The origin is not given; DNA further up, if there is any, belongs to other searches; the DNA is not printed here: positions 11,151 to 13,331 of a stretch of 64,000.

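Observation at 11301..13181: One uninterrupted ORF fuses a dGTPase-like HD hydrolase to RNase III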

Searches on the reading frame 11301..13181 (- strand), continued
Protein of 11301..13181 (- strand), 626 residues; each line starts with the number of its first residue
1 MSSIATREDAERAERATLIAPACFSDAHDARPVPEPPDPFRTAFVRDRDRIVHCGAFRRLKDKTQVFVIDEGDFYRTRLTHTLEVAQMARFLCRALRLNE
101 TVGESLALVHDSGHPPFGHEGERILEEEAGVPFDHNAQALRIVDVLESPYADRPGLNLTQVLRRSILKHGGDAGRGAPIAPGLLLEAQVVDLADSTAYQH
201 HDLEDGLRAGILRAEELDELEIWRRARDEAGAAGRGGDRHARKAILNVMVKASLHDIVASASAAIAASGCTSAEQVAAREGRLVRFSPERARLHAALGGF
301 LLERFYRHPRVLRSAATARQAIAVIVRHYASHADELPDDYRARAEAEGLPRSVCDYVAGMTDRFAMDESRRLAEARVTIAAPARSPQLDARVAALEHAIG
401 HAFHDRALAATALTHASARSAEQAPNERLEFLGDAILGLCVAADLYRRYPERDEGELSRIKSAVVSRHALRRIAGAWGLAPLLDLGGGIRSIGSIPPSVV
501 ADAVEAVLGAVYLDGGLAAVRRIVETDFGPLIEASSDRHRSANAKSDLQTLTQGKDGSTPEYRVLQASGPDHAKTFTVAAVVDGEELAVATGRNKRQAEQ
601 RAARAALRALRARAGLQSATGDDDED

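Call 7: find_related_loci(query=window:11301-13181:-, collection=genome_contigs, flank=10000)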
Query window:11301-13181:- (626 aa) in genome_contigs; peptide patterns used: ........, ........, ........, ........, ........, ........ (x = any residue, [..] = any of these).
600 stretches matched a pattern (row limit reached: there are more); 577 encode a relative of the query (tblastn E <= 1e-3); the best 80 are kept; 80 distinct loci.
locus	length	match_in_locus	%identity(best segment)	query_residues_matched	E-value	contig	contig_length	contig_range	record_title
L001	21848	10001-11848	72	4-615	0e+0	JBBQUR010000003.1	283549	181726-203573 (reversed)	MAG: Planctomycetota bacterium isolate Co_metawrap_1940 Cmw_1940_k141_489351_length_283549_cov_28.9996, whole genome sho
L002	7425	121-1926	64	22-612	0e+0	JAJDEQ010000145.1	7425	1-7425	MAG: Planctomycetota bacterium isolate OFTM49 OFTM49_144, whole genome shotgun sequence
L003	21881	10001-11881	62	1-622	0e+0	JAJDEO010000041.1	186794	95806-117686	MAG: Planctomycetota bacterium isolate OFTM221 OFTM221_40, whole genome shotgun sequence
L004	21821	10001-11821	60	4-610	0e+0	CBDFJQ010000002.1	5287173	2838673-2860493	MAG: Planctomycetota bacterium isolate 32b94f43-3cea-4181-b983-06f062260e69 genome assembly, contig: contig_2, whole gen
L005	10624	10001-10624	81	4-211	1e-103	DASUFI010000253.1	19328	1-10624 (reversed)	MAG TPA_asm: Planctomycetota bacterium isolate SMAG_U1375 k141_1624622, whole genome shotgun sequence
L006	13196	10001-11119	43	6-374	8e-86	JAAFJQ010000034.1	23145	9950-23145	MAG: Deinococcales bacterium isolate bin20.maxbin.b16b17b19.023 WN_Deinococcales_2_scaffold_34, whole genome shotgun seq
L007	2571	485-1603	43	6-374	2e-88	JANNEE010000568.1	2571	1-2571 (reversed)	MAG: Deinococcales bacterium isolate OTE_75_metabat_447 OTE_75_k141_3916180, whole genome shotgun sequence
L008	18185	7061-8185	46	6-374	1e-84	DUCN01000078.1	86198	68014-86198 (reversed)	MAG TPA_asm: Myxococcales bacterium isolate UWMA-0330 NODE_440_length_86198_cov_0.173324, whole genome shotgun sequence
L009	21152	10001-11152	46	4-379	3e-84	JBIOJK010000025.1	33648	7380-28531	MAG: Myxococcota bacterium isolate GcL4-1 k141_615167_length_33648_cov_22.7113, whole genome shotgun sequence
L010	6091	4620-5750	42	4-374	5e-84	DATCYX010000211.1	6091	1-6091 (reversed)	MAG TPA_asm: Anaerolineales bacterium isolate SMAG_U55 k141_139983, whole genome shotgun sequence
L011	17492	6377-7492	45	31-398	4e-83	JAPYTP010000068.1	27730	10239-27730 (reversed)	MAG: Myxococcota bacterium isolate PW6.metabat2.187 PW6_2370_length_27730_cov_8.597543, whole genome shotgun sequence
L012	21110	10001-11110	43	14-374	7e-83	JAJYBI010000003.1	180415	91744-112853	MAG: Deltaproteobacteria bacterium isolate BP8.bin75 NODE_83_length_180415_cov_2.126964, whole genome shotgun sequence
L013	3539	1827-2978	45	6-383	6e-84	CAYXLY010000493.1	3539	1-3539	MAG TPA_asm: uncultured Spirochaetaceae bacterium isolate binchicken_co13_458 genome assembly, contig: NODE_47945_length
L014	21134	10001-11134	43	1-372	2e-82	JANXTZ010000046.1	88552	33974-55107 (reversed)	MAG: Deinococcales bacterium isolate 339R_metabat_219 339R_k141_171301, whole genome shotgun sequence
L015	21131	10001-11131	41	4-372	3e-82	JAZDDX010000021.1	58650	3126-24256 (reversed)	MAG: Pseudomonadota bacterium isolate MEGAHIT-group-0.111 k141_18455017, whole genome shotgun sequence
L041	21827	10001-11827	62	2-610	0e+0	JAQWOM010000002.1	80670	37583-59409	MAG: Planctomycetota bacterium isolate cluster2_bin.203 k141_133147, whole genome shotgun sequence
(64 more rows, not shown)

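Call 11: find_encoding_contigs(protein=P0035, flank=10000, max_places=2)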
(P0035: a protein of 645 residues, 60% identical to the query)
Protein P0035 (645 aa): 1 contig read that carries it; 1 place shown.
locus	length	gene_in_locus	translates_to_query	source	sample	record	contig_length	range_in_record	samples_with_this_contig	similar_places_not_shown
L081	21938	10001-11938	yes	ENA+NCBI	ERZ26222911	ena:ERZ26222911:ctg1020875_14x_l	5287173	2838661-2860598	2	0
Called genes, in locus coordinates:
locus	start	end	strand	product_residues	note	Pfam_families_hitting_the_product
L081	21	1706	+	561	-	PF24517:CBM96, PF01391:Collagen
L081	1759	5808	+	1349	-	PF00034:Cytochrom_C, PF13442:Cytochrome_CBB3, PF06439:3keto-disac_hyd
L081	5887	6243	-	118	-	-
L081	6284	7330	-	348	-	PF25182:NonGDSL, PF13472:Lipase_GDSL_2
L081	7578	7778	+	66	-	-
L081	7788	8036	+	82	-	PF06906:DUF1272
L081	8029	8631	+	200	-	PF04229:GrpB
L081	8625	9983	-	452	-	PF07992:Pyr_redox_2, PF00070:Pyr_redox (weak)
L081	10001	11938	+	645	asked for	PF01966:HD, PF13286:HD_assoc, PF14622:Ribonucleas_3_3, PF00636:Ribonuclease_3, PF00035:dsrm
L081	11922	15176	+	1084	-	PF17757:UvrB_inter, PF02559:CarD_TRCF_RID, PF00270:DEAD, PF04851:ResIII, PF00271:Helicase_C, PF03461:TRCF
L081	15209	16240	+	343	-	-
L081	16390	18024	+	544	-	PF13243:SQHop_cyclase_C (faint)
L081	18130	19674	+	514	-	PF13243:SQHop_cyclase_C (faint)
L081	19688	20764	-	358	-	-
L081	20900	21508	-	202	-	PF00117:GATase, PF07722:Peptidase_C26 (faint)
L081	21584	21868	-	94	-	PF01649:Ribosomal_S20p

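Call 12: find_encoding_contigs(protein=P0014, flank=10000, max_places=2)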
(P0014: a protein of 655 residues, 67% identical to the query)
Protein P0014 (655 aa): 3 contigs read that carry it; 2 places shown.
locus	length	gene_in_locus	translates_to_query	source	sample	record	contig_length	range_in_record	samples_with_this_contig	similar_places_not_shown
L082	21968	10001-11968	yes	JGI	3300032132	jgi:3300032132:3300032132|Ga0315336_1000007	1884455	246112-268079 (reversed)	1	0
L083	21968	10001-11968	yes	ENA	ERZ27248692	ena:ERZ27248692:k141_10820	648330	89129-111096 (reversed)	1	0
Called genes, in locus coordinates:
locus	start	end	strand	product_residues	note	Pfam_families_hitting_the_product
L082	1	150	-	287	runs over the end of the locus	-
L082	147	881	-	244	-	PF08281:Sigma70_r4_2, PF04545:Sigma70_r4 (weak)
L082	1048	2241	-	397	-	PF00266:Aminotran_5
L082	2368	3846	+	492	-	PF13372:Alginate_exp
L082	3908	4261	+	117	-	-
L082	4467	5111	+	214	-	PF00578:AhpC-TSA, PF08534:Redoxin, PF10417:1-cysPrx_C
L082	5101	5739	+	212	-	PF00300:His_Phos_1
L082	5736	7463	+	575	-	PF01663:Phosphodiest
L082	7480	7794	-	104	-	-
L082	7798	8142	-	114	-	-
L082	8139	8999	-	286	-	PF14534:DUF4440, PF00903:Glyoxalase, PF18029:Glyoxalase_6 (weak), PF22677:Ble-like_N (weak)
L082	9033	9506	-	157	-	PF00583:Acetyltransf_1, PF13673:Acetyltransf_10, PF13508:Acetyltransf_7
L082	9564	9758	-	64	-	-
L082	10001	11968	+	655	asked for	PF01966:HD, PF13286:HD_assoc, PF14622:Ribonucleas_3_3, PF00636:Ribonuclease_3, PF00035:dsrm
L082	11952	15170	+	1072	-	PF17757:UvrB_inter, PF02559:CarD_TRCF_RID, PF00270:DEAD, PF04851:ResIII (weak), PF00271:Helicase_C, PF03461:TRCF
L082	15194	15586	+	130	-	PF01042:Ribonuc_L-PSP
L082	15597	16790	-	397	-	PF13527:Acetyltransf_9, PF00583:Acetyltransf_1 (faint), PF17668:Acetyltransf_17, PF13530:SCP2_2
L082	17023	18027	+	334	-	-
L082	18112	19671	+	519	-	PF13243:SQHop_cyclase_C (faint)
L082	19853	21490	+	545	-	PF13243:SQHop_cyclase_C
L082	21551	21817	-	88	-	PF01649:Ribosomal_S20p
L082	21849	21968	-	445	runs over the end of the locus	PF00515:TPR_1 (faint), PF07719:TPR_2 (faint), PF12895:ANAPC3 (faint), PF13174:TPR_6 (faint), PF13181:TPR_8 (faint), PF13424:TPR_12 (faint), PF13428:TPR_14 (faint), PF13371:TPR_9 (weak), +7 more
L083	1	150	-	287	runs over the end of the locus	-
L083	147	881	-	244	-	PF08281:Sigma70_r4_2, PF04545:Sigma70_r4 (weak)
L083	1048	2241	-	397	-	PF00266:Aminotran_5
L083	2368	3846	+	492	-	PF13372:Alginate_exp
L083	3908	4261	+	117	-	-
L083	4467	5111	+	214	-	PF00578:AhpC-TSA, PF08534:Redoxin, PF10417:1-cysPrx_C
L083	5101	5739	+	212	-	PF00300:His_Phos_1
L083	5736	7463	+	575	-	PF01663:Phosphodiest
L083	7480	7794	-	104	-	-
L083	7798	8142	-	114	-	-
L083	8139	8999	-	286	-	PF14534:DUF4440, PF00903:Glyoxalase, PF18029:Glyoxalase_6 (weak), PF22677:Ble-like_N (weak)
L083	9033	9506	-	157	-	PF00583:Acetyltransf_1, PF13673:Acetyltransf_10, PF13508:Acetyltransf_7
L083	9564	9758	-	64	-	-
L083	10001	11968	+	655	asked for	PF01966:HD, PF13286:HD_assoc, PF14622:Ribonucleas_3_3, PF00636:Ribonuclease_3, PF00035:dsrm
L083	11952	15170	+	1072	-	PF17757:UvrB_inter, PF02559:CarD_TRCF_RID, PF00270:DEAD, PF04851:ResIII (weak), PF00271:Helicase_C, PF03461:TRCF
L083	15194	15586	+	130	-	PF01042:Ribonuc_L-PSP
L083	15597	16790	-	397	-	PF13527:Acetyltransf_9, PF00583:Acetyltransf_1 (faint), PF17668:Acetyltransf_17, PF13530:SCP2_2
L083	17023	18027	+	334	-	-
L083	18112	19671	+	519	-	PF13243:SQHop_cyclase_C (faint)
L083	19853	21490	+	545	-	PF13243:SQHop_cyclase_C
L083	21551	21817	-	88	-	PF01649:Ribosomal_S20p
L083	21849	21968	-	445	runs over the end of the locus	PF00515:TPR_1 (faint), PF07719:TPR_2 (faint), PF12895:ANAPC3 (faint), PF13174:TPR_6 (faint), PF13181:TPR_8 (faint), PF13424:TPR_12 (faint), PF13428:TPR_14 (faint), PF13371:TPR_9 (weak), +7 more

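Call 16: search_solved_structures(query=window:11301-13181:-, max_evalue=1e-10)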
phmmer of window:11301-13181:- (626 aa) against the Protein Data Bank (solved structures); distinct sequences matched with E-value up to 1e-10: 45.
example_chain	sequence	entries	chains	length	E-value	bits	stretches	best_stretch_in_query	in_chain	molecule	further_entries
2dqb_A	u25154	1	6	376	4.5e-78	266.5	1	18-373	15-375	Deoxyguanosinetriphosphate triphosphohydrolase, putative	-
3n3w_A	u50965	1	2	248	1.1e-38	136.5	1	392-611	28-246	Ribonuclease III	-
2a11_A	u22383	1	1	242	2.9e-38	135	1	398-612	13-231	Ribonuclease III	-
7r97_A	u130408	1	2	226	2.6e-33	118.7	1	394-611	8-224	Ribonuclease 3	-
6v5b_A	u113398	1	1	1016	1.2e-32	116.5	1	386-608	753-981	Ribonuclease 3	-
9asm_A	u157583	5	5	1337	3.3e-32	115.1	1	386-608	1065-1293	Isoform 4 of Drosha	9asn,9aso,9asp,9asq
6lxd_A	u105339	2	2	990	7.4e-32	113.9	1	386-608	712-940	Ribonuclease 3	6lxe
5b16_A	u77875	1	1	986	7.6e-32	113.9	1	386-608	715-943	Ribonuclease 3,DROSHA,Ribonuclease 3,DROSHA,Ribonuclease 3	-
6v5c_A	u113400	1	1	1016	8.2e-32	113.8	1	386-608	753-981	Ribonuclease 3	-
1o0w_A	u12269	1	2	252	1.3e-31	113.1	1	419-610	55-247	Ribonuclease III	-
9vwa_A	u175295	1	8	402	1.1e-30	110.1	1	41-164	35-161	Deoxyguanosinetriphosphate triphosphohydrolase-like protein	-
9vwc_A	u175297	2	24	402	2.5e-29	105.6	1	41-164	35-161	Deoxyguanosinetriphosphate triphosphohydrolase-like protein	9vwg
7lwz_B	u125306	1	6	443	3.6e-29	105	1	39-171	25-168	Deoxyguanosinetriphosphate triphosphohydrolase-like protein 1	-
9p8w_A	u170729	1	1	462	5.9e-27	97.7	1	35-169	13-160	Deoxyguanosinetriphosphate triphosphohydrolase-like protein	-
1yyk_A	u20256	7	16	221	1.7e-23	86.3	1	394-610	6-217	Ribonuclease III | Ribonuclease 3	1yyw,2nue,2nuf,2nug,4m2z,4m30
2ez6_A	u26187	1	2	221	8.4e-23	84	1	394-610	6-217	Ribonuclease III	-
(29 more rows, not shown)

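Call 22: search_protein_representatives(protein=window:11301-13181:-)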
Query: 626 residues. Proteins with E-value up to 0.001 (for the whole library): 36168; up to 1e-10: 19885; up to 1e-30: 2955. The best 150 are listed.
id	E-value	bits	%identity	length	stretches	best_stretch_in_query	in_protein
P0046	3.4e-208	709.4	59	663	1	6-617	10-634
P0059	5.8e-90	319.0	50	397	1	4-375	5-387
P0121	5.3e-86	305.9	46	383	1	6-373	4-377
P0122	5.0e-83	296.1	46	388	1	1-377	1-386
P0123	5.5e-82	292.7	47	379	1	25-371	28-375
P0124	1.1e-80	288.4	46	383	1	12-373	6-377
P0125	1.4e-79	284.7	43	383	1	6-372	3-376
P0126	4.1e-79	283.2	46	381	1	11-371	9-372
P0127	7.0e-79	282.4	45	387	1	12-373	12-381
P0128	1.3e-77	278.3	47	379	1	14-374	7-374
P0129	3.9e-77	276.7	41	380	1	10-367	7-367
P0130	5.7e-77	276.1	43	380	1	5-372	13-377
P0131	9.7e-77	275.4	46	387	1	4-372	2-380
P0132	1.5e-76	274.8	46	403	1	10-373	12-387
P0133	1.6e-76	274.6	43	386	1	13-373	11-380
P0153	8.7e-69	249.1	58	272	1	390-623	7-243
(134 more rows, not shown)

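Call 26: find_encoding_contigs(protein=P0153, flank=3000, max_places=2)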
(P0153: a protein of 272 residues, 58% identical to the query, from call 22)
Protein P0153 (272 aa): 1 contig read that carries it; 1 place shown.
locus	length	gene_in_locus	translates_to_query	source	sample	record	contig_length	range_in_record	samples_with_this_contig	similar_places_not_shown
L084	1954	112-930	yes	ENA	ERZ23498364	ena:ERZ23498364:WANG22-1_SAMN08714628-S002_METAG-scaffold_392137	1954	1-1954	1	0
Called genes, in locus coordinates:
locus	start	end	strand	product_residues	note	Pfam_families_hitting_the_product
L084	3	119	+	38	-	?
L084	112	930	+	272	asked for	PF22935:RM44_endonuclase (faint), PF14622:Ribonucleas_3_3, PF00636:Ribonuclease_3, PF00035:dsrm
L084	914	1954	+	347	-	?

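Call 27: find_encoding_contigs(protein=P0050, flank=8000, max_places=2)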
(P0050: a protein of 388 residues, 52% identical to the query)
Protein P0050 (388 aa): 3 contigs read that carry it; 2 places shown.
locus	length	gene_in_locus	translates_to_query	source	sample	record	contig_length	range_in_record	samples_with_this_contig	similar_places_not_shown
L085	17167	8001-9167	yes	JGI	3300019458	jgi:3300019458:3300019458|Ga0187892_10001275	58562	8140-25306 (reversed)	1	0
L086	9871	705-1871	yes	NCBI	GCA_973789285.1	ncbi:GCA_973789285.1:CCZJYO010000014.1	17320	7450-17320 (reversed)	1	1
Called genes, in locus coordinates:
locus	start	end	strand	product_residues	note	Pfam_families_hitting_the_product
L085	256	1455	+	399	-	PF01128:IspD, PF12804:NTP_transf_3, PF02542:YgbB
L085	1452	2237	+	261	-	PF00535:Glycos_transf_2, PF13641:Glyco_tranf_2_3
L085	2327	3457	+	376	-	PF13439:Glyco_transf_4, PF13477:Glyco_trans_4_2, PF13579:Glyco_trans_4_4, PF00534:Glycos_transf_1, PF20706:GT4-conflict (weak), PF13692:Glyco_trans_1_4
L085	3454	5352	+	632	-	PF00664:ABC_membrane, PF00005:ABC_tran, PF02463:SMC_N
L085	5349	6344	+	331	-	PF01551:Peptidase_M23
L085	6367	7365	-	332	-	-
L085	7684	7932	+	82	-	PF09723:Zn_ribbon_8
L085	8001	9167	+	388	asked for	PF01966:HD, PF13286:HD_assoc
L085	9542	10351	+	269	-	PF22935:RM44_endonuclase (weak), PF14622:Ribonucleas_3_3, PF00636:Ribonuclease_3, PF00035:dsrm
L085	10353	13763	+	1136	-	PF17757:UvrB_inter, PF02559:CarD_TRCF_RID, PF00270:DEAD, PF04851:ResIII (weak), PF00271:Helicase_C, PF03461:TRCF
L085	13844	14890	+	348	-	PF13623:SurA_N_2 (weak), PF13624:SurA_N_3, PF09312:SurA_N, PF13145:Rotamase_2, PF13616:Rotamase_3, PF00639:Rotamase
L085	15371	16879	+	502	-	-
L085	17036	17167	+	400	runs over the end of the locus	PF13243:SQHop_cyclase_C (faint)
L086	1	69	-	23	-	?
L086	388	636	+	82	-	PF09723:Zn_ribbon_8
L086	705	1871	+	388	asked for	PF01966:HD, PF13286:HD_assoc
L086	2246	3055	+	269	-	PF22935:RM44_endonuclase (weak), PF14622:Ribonucleas_3_3, PF00636:Ribonuclease_3, PF00035:dsrm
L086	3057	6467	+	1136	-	PF17757:UvrB_inter, PF02559:CarD_TRCF_RID, PF00270:DEAD, PF04851:ResIII (weak), PF00271:Helicase_C, PF03461:TRCF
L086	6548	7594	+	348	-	PF13623:SurA_N_2 (weak), PF13624:SurA_N_3, PF09312:SurA_N, PF13145:Rotamase_2, PF13616:Rotamase_3, PF00639:Rotamase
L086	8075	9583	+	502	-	-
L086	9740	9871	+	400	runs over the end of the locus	PF13243:SQHop_cyclase_C (faint)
